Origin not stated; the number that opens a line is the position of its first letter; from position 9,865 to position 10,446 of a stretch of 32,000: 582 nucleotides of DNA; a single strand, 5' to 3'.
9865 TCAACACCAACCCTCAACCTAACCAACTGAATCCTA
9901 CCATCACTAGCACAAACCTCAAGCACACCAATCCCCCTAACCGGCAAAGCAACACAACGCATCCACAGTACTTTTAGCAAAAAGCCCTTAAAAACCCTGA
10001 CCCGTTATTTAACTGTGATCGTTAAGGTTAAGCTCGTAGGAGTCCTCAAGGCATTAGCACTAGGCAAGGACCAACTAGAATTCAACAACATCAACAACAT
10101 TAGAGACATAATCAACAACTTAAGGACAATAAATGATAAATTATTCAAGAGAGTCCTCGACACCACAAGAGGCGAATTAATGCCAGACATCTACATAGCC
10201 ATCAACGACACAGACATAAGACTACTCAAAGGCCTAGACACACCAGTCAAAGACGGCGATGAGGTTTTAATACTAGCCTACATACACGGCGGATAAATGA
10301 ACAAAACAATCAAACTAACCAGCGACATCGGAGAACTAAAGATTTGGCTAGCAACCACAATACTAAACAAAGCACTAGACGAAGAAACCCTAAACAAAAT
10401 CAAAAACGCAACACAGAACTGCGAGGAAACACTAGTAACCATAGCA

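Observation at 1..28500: Extreme, orientation-independent strand asymmetry: + strand A/C-rich on the left, G/T-rich on the right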

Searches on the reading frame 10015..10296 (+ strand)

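Call 6: search_protein_families(library=pfam, proteins=[window:10015-10296:+], max_evalue=0.01)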
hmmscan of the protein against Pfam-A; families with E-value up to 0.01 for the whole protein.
window:10015-10296:+ (93 aa): 2 families
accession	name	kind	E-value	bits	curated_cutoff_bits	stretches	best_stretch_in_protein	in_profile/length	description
PF02597.26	ThiS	-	4.9e-09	37.1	22.5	1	5-93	1-76/76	ThiS family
PF09138.17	Urm1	-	5.5e-08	33.5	21.8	1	27-93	35-96/96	Urm1 (Ubiquitin related modifier)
